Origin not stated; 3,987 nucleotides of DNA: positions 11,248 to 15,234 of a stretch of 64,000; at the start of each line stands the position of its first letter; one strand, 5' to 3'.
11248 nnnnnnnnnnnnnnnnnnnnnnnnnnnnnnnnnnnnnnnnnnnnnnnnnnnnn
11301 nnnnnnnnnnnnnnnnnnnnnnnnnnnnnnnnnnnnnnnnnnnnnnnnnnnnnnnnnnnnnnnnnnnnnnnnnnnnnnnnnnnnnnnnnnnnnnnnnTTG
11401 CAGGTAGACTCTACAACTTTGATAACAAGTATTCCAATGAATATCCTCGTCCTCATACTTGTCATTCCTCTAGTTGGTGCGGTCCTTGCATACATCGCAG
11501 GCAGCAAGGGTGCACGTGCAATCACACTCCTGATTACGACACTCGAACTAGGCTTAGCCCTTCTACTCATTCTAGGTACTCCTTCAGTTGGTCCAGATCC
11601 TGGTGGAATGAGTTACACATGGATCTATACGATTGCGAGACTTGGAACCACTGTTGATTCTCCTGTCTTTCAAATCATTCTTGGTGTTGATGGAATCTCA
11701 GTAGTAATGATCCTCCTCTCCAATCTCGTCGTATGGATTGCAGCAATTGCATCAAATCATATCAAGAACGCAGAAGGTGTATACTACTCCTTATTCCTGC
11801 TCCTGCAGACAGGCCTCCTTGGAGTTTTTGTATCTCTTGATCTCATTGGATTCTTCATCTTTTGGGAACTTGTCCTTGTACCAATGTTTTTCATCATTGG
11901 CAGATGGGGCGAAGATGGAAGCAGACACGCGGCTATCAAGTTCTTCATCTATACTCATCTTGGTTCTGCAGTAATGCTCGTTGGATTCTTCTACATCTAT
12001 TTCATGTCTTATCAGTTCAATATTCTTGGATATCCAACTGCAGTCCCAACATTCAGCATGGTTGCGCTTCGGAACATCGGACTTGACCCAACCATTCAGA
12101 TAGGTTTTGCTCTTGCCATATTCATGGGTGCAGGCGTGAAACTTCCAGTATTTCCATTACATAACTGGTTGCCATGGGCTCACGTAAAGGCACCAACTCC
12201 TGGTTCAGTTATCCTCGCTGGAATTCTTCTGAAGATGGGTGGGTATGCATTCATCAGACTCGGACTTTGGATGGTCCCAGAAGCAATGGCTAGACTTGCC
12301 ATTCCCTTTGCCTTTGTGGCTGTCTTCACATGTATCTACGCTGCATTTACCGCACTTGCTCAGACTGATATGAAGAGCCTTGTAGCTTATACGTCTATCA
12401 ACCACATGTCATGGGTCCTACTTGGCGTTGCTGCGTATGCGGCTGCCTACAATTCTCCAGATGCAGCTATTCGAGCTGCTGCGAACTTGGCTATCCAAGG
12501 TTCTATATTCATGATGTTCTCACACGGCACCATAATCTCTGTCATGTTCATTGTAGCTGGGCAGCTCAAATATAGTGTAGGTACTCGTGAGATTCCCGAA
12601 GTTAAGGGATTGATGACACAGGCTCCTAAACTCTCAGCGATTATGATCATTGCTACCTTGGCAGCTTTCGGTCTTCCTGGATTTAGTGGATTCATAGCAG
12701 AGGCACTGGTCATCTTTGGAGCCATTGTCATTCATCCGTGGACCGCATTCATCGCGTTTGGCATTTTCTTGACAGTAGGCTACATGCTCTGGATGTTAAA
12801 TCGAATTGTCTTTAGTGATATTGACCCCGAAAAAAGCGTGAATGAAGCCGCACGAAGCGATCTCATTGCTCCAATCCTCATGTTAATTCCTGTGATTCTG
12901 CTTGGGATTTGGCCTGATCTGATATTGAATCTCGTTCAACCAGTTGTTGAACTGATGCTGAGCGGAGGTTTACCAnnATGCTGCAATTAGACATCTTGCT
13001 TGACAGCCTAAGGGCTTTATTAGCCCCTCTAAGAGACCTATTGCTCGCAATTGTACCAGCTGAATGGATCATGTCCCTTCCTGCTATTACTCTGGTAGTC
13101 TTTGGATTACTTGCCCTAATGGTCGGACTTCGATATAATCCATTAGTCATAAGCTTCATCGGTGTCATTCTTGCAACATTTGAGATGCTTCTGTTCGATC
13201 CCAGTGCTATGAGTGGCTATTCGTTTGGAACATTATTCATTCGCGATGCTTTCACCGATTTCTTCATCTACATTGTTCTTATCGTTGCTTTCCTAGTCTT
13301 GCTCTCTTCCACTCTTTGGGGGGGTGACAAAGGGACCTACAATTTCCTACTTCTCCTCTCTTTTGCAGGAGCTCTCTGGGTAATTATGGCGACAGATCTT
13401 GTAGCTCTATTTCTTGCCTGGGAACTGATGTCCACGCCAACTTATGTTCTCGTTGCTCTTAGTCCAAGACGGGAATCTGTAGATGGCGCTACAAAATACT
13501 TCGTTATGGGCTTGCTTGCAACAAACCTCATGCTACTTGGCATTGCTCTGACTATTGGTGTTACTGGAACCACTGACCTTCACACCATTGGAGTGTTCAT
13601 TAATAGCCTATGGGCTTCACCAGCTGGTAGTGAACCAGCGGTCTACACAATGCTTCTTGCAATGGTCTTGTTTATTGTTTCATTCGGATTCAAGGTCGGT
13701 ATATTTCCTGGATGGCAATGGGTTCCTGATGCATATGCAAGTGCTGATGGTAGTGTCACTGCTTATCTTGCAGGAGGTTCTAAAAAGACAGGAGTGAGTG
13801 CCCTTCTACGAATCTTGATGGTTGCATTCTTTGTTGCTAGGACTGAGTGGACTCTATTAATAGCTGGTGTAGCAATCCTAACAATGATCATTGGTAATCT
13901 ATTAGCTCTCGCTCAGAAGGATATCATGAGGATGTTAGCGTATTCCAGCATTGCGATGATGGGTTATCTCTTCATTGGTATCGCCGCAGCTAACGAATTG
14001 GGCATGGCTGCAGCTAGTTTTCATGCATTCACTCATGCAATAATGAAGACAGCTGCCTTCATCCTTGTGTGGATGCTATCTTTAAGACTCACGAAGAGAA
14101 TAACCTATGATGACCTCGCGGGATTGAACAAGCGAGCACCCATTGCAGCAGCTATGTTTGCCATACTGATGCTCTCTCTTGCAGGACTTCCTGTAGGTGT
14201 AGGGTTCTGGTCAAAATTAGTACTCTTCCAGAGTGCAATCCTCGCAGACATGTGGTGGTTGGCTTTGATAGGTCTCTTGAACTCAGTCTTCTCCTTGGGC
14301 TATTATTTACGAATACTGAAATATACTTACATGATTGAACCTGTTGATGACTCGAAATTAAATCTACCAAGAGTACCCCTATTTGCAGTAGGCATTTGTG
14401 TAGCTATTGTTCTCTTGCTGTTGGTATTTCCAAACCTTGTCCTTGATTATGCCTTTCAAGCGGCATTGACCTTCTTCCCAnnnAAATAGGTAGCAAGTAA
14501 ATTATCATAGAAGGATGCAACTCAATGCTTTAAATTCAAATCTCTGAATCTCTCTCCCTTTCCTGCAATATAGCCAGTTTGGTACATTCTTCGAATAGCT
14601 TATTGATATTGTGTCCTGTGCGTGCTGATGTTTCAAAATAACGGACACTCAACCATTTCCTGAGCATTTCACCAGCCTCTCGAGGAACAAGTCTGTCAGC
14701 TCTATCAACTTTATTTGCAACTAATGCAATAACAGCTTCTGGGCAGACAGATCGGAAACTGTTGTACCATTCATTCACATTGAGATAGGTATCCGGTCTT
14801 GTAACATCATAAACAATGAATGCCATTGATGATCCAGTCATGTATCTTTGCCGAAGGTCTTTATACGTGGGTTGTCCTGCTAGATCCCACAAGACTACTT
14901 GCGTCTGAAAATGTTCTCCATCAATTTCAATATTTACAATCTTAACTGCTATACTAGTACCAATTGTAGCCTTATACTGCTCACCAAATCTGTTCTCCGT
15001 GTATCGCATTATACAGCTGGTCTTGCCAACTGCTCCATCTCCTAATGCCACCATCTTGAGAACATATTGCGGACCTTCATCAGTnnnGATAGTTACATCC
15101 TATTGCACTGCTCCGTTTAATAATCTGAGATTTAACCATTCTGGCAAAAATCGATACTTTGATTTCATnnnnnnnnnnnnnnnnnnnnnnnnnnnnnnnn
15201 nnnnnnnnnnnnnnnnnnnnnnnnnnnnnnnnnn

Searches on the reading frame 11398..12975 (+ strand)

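Call 53: search_protein_families(library=pfam, proteins=[window:11398-12975:+], max_evalue=0.0001)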
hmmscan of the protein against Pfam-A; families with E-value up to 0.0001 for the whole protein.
window:11398-12975:+ (526 aa): 1 family
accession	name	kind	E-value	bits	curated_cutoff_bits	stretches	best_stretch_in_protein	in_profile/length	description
PF00361.26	Proton_antipo_M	-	2.2e-60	204.8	21.5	1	146-458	1-293/294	NADH:quinone oxidoreductase/Mrp antiporter, TM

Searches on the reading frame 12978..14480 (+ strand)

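Call 53: search_protein_families(library=pfam, proteins=[window:12978-14480:+], max_evalue=0.0001)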
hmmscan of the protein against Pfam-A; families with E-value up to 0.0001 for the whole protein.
window:12978-14480:+ (501 aa): 1 family
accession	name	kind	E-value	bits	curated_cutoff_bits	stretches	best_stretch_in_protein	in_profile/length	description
PF00361.26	Proton_antipo_M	-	3.4e-58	197.6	21.5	1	138-439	1-294/294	NADH:quinone oxidoreductase/Mrp antiporter, TM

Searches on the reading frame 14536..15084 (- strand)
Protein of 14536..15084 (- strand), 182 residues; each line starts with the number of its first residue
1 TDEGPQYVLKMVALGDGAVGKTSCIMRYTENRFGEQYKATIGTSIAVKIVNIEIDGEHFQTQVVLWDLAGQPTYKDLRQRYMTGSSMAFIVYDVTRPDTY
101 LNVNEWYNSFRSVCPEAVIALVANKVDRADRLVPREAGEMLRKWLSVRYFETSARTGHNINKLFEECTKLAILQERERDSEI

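Call 53: search_protein_families(library=pfam, proteins=[window:14536-15084:-], max_evalue=0.0001)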
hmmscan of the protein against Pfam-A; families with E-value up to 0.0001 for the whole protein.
window:14536-15084:- (182 aa): 3 families
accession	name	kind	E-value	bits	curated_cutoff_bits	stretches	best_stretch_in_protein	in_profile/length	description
PF00071.28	Ras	-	8.8e-42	142.9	21.6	1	10-169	1-158/162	Ras family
PF08477.19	Roc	-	2.2e-28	99.3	27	1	10-127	1-119/119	Ras of Complex, Roc, domain of DAPkinase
PF00025.27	Arf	-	2.8e-05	24.1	22.3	1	9-161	15-164/174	ADP-ribosylation factor family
